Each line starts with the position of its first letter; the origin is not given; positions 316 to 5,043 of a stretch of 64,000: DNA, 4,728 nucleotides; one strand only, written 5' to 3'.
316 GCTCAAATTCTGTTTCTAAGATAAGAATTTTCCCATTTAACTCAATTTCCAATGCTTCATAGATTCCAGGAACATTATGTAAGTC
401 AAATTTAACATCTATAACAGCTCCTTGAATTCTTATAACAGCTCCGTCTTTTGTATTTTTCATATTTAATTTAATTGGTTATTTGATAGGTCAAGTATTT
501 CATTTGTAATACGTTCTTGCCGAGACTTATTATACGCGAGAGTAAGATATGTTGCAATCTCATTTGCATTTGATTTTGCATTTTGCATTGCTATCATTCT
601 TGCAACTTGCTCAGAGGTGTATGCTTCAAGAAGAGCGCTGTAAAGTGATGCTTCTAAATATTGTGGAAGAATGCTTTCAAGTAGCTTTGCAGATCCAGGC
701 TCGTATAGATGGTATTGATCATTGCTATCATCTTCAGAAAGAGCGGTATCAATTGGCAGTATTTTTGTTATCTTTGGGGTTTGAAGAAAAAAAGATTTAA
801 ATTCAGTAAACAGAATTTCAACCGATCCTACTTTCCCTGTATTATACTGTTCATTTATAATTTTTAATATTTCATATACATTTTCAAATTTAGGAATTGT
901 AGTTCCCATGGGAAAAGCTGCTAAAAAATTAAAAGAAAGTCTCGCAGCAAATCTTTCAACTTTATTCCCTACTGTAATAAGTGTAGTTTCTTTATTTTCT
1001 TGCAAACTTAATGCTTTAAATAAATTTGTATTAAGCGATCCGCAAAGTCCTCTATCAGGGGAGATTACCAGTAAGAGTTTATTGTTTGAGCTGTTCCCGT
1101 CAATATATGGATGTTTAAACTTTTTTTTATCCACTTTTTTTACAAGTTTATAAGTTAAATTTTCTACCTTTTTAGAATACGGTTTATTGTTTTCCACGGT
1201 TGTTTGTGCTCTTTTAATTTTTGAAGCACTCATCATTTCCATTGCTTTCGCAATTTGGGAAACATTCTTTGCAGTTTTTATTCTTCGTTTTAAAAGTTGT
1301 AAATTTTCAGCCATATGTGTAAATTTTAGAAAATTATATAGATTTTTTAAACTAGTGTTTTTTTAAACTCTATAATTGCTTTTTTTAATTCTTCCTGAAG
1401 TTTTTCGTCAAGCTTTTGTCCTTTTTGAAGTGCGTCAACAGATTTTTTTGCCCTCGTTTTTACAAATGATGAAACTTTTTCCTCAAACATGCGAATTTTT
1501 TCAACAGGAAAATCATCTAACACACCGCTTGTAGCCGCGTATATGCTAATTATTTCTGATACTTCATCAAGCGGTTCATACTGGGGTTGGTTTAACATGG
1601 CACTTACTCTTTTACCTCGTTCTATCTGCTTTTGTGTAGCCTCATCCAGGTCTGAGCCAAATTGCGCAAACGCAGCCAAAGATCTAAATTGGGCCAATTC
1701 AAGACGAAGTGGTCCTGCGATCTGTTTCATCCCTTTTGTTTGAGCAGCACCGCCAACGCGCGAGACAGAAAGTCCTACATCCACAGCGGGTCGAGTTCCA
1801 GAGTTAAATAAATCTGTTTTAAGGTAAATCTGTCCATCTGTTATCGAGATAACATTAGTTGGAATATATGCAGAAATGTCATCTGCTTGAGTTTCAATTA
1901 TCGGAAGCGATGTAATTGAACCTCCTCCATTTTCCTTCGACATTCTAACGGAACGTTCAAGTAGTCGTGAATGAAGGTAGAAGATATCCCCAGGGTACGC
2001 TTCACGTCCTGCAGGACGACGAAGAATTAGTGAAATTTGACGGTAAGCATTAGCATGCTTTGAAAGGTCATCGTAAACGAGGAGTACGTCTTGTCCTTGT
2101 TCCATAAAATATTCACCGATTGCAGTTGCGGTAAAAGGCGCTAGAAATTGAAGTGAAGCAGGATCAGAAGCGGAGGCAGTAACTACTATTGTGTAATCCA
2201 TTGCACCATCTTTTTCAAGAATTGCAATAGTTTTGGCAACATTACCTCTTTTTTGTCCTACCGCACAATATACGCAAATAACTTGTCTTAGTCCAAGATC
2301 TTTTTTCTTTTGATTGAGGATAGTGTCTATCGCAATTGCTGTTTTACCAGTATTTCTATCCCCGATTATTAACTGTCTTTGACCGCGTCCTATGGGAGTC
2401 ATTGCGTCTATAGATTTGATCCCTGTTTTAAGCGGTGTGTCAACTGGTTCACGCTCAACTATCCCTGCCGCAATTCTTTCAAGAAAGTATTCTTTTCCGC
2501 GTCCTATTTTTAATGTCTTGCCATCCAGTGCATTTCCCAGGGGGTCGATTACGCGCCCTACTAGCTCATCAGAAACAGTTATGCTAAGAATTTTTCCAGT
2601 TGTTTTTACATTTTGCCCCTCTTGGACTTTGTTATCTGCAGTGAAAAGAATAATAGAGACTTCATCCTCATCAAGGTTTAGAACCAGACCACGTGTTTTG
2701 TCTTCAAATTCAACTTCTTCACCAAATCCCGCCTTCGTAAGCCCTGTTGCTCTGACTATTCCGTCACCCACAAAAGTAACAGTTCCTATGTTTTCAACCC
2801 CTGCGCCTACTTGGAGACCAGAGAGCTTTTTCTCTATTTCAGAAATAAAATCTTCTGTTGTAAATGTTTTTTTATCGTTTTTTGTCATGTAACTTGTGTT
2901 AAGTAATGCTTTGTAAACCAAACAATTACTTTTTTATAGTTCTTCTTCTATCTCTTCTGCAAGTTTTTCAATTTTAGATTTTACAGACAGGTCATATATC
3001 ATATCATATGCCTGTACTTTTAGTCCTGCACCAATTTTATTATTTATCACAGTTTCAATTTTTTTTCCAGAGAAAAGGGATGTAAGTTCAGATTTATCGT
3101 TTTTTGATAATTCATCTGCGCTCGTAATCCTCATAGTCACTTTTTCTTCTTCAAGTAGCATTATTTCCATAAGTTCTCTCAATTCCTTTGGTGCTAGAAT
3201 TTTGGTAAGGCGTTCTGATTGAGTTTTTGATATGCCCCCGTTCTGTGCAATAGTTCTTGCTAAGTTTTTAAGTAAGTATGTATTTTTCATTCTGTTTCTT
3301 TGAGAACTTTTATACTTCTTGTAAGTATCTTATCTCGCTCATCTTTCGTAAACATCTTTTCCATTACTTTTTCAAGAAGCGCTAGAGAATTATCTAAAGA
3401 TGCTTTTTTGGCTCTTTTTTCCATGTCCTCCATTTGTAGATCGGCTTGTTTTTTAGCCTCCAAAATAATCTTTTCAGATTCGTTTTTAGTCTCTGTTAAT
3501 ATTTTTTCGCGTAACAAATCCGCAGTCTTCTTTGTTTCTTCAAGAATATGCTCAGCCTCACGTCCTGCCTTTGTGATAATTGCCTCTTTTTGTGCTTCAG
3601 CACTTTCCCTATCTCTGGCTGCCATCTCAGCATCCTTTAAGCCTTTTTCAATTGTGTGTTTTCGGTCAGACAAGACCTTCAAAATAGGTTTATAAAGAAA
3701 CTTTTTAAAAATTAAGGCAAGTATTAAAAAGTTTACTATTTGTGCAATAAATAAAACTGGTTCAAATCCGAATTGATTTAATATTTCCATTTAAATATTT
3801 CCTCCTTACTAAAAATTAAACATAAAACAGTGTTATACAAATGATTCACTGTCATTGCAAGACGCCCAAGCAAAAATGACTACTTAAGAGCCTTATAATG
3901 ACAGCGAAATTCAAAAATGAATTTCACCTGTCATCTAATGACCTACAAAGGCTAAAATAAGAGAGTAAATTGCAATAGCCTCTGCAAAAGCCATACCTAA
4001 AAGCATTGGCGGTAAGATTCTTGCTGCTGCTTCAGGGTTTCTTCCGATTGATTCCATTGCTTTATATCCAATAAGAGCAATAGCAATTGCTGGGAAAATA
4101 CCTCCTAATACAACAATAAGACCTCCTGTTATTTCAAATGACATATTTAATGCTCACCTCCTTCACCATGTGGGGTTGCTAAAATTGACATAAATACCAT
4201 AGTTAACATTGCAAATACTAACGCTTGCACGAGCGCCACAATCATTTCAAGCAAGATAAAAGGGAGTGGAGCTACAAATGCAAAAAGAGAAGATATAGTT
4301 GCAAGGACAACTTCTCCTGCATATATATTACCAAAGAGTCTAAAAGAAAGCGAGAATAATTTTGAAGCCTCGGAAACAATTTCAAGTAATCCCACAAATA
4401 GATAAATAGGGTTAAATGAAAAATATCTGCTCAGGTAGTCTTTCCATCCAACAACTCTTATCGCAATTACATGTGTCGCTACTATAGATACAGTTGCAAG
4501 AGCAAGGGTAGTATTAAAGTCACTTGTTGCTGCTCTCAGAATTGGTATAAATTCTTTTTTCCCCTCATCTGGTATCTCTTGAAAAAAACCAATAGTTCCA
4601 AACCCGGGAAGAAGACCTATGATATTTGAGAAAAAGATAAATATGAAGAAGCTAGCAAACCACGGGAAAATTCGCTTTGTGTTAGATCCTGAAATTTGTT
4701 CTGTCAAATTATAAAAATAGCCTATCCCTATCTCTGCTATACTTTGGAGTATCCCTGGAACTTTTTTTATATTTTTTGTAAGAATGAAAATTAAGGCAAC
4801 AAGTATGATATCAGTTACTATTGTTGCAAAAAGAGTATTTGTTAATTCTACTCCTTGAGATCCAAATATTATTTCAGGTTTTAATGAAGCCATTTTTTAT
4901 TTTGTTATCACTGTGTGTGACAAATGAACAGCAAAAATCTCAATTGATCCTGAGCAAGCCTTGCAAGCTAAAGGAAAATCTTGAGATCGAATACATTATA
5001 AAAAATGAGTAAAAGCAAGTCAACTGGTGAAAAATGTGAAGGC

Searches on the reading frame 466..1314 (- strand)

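Call 66: search_protein_families(library=pfam, proteins=[window:466-1314:-], max_evalue=0.00001)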
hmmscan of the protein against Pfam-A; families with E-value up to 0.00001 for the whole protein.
window:466-1314:- (282 aa): 1 family
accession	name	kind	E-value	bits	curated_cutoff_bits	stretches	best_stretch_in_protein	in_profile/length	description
PF00231.24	ATP-synt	-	5.2e-76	256.5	39.9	1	4-276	1-278/285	ATP synthase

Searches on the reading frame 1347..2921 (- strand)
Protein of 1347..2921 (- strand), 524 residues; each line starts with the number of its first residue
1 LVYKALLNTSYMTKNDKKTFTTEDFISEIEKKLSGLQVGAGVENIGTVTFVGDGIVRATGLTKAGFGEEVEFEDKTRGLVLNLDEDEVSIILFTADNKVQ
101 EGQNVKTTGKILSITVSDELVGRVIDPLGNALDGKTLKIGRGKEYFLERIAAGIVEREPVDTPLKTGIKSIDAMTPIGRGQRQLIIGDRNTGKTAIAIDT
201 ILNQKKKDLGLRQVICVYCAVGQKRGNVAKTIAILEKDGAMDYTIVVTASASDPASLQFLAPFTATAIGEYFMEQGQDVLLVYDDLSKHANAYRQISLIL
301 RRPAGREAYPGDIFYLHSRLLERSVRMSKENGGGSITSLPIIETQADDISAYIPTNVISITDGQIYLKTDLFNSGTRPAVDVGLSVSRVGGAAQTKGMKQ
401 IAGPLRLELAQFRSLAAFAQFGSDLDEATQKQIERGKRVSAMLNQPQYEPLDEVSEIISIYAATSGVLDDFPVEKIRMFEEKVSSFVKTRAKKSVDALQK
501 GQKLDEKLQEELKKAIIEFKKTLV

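Call 66: search_protein_families(library=pfam, proteins=[window:1347-2921:-], max_evalue=0.00001)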
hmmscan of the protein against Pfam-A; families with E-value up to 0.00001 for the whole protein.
window:1347-2921:- (524 aa): 3 families
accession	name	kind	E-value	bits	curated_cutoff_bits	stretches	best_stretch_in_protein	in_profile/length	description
PF00006.31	ATP-synt_ab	-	3.4e-82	275.6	29.5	1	167-387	1-213/213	ATP synthase alpha/beta family, nucleotide-binding domain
PF00306.32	ATP-synt_ab_C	-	2.2e-42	144.8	27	1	394-519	1-126/126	ATP synthase alpha/beta chain, C terminal domain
PF02874.29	ATP-synt_ab_N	-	3.4e-10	40.7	20.9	1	42-109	2-69/69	ATP synthase alpha/beta family, beta-barrel domain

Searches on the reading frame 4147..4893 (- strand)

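Call 66: search_protein_families(library=pfam, proteins=[window:4147-4893:-], max_evalue=0.00001)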
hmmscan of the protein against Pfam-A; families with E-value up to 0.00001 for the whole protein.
window:4147-4893:- (248 aa): 1 family
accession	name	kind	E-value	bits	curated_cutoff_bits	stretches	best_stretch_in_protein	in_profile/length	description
PF00119.25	ATP-synt_A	-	3.1e-43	148.6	33.9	1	23-236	3-217/217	ATP synthase A chain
